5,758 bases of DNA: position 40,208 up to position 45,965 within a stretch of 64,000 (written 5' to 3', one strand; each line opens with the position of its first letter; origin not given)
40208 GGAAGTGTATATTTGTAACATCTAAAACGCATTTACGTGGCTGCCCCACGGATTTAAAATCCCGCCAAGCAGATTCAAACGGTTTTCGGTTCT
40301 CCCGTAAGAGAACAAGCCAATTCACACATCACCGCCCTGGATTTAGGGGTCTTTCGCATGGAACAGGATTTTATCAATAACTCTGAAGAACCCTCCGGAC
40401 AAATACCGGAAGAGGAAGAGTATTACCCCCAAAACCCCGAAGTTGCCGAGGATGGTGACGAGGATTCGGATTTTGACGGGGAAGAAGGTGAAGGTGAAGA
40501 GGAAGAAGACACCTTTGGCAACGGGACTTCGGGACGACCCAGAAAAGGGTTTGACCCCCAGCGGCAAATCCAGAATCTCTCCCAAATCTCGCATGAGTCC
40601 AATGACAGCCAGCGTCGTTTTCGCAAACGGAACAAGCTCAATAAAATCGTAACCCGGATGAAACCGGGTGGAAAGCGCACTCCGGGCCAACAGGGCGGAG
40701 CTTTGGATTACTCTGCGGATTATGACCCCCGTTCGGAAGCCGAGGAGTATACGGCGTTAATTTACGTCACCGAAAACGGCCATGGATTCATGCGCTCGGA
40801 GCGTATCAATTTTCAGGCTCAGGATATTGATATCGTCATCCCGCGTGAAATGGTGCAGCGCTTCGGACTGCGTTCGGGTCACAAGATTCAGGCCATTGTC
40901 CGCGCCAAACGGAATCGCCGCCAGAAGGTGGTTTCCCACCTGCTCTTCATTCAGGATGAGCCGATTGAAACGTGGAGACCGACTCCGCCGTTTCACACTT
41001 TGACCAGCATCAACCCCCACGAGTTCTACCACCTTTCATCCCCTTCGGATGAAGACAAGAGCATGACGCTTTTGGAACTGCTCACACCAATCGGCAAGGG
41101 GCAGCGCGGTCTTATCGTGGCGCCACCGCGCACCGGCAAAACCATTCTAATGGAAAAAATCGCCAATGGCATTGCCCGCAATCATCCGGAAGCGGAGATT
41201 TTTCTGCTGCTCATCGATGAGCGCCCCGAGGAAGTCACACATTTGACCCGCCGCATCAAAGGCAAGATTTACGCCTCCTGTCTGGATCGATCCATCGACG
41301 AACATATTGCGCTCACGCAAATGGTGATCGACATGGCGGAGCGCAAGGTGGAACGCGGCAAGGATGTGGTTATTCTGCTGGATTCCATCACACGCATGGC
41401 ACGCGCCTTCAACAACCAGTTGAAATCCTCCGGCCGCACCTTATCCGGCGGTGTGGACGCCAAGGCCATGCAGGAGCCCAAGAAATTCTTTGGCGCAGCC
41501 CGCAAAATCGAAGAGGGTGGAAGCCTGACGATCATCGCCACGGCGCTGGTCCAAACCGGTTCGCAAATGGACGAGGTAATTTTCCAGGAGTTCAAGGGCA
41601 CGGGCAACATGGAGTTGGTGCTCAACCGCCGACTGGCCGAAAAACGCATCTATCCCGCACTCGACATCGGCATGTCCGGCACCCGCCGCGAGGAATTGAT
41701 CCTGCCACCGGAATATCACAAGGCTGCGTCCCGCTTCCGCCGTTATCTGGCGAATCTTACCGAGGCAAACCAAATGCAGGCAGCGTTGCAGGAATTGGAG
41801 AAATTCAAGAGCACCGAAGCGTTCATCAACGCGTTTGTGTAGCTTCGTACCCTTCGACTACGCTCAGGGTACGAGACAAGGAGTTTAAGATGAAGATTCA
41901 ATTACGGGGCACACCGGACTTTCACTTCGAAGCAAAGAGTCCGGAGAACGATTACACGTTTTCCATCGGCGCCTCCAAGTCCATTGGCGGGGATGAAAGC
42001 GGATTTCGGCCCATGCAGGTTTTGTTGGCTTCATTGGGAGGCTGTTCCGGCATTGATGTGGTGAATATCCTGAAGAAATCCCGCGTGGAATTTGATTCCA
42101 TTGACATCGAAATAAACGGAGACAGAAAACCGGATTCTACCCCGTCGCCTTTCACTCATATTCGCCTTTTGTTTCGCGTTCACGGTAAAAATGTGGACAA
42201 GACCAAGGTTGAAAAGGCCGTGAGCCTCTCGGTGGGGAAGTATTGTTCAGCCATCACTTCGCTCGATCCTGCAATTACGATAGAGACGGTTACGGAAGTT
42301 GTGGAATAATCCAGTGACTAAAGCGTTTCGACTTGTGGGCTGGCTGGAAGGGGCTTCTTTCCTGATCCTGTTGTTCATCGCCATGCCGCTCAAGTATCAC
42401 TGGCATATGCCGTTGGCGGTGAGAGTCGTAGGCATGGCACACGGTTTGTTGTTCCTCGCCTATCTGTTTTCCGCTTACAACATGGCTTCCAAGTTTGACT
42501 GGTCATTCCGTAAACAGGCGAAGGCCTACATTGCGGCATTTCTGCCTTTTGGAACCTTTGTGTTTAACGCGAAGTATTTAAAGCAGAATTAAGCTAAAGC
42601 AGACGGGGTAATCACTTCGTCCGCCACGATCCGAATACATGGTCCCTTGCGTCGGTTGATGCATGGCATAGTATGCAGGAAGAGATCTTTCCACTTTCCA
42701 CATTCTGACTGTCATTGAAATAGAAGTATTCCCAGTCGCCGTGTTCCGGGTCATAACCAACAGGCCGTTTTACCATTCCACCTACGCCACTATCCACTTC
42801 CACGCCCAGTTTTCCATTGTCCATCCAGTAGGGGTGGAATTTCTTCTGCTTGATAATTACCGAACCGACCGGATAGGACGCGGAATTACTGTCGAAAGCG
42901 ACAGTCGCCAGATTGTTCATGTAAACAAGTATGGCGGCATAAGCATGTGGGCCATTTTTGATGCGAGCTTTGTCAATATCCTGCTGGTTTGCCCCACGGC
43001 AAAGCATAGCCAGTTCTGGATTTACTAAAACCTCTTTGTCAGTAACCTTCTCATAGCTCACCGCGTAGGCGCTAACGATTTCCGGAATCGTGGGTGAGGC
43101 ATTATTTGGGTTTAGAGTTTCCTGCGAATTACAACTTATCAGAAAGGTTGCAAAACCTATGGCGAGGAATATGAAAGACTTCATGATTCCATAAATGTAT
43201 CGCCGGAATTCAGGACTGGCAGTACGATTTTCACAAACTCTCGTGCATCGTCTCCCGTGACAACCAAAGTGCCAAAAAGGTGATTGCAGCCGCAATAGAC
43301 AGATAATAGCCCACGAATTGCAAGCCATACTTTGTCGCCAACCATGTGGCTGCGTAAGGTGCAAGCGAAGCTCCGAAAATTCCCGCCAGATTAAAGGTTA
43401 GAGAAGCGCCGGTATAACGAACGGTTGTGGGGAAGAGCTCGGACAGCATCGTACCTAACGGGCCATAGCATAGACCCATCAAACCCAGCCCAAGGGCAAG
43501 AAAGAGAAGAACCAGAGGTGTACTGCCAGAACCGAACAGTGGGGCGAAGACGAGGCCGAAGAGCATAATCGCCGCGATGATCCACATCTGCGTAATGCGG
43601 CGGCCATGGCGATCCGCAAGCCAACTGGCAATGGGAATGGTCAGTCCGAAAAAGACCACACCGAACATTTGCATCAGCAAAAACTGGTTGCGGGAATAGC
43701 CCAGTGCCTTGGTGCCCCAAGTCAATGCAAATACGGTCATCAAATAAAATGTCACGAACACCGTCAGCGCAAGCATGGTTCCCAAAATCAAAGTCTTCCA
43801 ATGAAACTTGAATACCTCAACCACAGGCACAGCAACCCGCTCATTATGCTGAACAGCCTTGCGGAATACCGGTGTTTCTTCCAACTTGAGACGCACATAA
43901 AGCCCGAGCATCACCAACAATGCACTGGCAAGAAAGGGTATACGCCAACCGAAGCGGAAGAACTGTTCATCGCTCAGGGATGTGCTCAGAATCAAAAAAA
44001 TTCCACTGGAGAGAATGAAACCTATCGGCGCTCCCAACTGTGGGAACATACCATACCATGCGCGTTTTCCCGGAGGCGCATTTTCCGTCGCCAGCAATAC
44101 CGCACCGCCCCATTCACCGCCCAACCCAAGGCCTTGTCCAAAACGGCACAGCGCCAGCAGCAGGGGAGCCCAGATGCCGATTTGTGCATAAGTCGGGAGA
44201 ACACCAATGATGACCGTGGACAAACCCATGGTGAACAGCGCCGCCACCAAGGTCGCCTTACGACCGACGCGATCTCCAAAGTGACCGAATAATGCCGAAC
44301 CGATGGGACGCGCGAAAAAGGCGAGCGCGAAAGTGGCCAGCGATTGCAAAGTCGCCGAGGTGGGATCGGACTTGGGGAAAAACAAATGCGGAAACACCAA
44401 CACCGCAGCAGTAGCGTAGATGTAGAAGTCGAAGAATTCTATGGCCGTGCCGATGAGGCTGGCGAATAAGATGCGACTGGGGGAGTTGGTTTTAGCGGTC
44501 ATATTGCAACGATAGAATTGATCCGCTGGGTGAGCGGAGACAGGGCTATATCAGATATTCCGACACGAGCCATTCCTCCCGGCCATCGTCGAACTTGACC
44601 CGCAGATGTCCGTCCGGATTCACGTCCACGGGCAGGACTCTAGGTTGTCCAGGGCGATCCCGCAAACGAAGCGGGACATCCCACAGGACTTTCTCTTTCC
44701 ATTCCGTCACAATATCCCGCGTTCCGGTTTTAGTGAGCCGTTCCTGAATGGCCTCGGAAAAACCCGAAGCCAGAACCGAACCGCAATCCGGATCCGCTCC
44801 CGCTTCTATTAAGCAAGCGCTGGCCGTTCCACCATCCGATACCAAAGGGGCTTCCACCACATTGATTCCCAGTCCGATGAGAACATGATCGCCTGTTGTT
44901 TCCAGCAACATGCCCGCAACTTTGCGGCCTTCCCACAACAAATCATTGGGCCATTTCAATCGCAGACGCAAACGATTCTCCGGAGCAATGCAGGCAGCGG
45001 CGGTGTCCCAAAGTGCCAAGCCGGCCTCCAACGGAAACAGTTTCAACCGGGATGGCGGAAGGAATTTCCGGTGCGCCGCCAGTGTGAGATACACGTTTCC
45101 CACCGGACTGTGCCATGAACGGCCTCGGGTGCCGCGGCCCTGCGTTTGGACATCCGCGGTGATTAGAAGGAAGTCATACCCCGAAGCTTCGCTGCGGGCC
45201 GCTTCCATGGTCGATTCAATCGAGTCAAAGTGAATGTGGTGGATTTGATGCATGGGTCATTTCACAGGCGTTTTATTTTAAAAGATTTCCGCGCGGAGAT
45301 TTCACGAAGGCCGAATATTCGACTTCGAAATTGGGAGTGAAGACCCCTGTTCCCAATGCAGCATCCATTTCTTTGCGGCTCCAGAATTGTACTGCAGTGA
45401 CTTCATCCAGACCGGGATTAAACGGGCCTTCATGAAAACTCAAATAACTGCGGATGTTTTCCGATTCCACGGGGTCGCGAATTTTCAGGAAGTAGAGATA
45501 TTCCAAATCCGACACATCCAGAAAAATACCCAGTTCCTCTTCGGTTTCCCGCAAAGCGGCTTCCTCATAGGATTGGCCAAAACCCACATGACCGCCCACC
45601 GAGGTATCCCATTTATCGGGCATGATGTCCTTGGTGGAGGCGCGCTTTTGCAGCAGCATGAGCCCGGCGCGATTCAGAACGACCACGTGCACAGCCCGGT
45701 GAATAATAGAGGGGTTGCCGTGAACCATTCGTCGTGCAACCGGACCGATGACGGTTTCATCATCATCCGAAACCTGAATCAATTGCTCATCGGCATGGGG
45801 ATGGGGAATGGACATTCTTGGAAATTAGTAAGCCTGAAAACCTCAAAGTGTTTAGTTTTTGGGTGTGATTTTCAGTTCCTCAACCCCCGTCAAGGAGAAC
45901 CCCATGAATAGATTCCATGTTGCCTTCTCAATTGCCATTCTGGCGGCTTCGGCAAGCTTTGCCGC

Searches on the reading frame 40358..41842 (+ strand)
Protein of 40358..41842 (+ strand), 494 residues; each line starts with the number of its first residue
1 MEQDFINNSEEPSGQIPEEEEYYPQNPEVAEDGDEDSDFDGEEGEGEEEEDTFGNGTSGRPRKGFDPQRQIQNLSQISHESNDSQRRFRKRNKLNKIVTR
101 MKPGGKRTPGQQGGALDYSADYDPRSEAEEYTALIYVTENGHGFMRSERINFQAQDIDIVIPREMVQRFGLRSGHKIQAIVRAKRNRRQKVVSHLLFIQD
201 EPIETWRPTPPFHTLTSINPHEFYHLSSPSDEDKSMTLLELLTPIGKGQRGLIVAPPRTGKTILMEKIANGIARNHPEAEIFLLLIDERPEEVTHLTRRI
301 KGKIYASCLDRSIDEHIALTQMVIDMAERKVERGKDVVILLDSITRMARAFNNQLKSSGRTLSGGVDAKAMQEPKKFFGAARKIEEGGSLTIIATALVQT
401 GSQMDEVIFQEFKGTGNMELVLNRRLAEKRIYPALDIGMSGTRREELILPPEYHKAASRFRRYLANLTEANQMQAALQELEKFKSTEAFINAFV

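Call 38: search_protein_families(library=pfam, proteins=[window:40358-41842:+], max_evalue=0.01)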
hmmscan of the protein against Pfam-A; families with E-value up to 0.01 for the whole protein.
window:40358-41842:+ (494 aa): 2 families
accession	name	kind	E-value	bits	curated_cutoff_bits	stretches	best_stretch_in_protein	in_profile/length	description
PF00006.31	ATP-synt_ab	-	5.9e-24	85.3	29.5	1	238-440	4-211/213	ATP synthase alpha/beta family, nucleotide-binding domain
PF07497.18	Rho_RNA_bind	-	5.7e-10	39.3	27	1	137-190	7-59/73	Rho termination factor, RNA-binding domain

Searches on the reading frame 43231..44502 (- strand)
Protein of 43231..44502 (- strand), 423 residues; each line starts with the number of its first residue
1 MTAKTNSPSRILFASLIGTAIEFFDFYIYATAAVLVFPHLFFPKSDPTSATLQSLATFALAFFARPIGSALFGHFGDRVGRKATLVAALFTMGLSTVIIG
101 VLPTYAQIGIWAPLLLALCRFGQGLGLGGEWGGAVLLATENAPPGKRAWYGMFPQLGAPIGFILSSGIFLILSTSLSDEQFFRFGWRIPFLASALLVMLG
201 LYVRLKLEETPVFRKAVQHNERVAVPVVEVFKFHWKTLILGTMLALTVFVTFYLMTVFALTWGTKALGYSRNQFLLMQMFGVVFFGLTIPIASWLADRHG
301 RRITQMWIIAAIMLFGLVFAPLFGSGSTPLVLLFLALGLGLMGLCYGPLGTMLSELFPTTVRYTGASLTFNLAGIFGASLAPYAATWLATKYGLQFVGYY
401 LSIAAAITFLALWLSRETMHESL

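Call 38: search_protein_families(library=pfam, proteins=[window:43231-44502:-], max_evalue=0.01)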
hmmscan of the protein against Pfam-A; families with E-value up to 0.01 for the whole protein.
window:43231-44502:- (423 aa): 2 families
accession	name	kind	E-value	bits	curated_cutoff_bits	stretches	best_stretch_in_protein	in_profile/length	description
PF07690.21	MFS_1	-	1.9e-33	116.2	33.4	2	16-370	2-336/347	Major Facilitator Superfamily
PF00083.30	Sugar_tr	-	4.1e-32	112.1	22.3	1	13-422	4-444/452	Sugar (and other) transporter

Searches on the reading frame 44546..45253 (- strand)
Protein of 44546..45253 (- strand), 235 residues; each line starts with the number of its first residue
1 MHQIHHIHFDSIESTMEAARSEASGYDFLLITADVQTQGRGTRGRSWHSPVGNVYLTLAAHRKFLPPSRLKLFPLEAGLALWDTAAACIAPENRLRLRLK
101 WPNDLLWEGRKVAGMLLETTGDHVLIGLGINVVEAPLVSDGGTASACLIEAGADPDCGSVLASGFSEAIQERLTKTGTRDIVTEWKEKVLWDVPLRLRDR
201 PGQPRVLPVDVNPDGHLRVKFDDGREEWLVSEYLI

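Call 38: search_protein_families(library=pfam, proteins=[window:44546-45253:-], max_evalue=0.01)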
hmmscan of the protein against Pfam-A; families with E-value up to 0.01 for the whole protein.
window:44546-45253:- (235 aa): 1 family
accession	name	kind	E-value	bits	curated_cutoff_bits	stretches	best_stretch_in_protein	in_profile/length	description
PF03099.24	BPL_LplA_LipB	-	2.9e-18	66.5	21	1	12-131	5-133/133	Biotin/lipoate A/B protein ligase family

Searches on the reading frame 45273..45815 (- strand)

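Call 38: search_protein_families(library=pfam, proteins=[window:45273-45815:-], max_evalue=0.01)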
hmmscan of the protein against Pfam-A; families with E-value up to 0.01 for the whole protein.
window:45273-45815:- (180 aa): 1 family
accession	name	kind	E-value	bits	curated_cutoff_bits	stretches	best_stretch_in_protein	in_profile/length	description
PF00293.34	NUDIX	-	4.8e-16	59.4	21.1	1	39-150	3-118/134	NUDIX domain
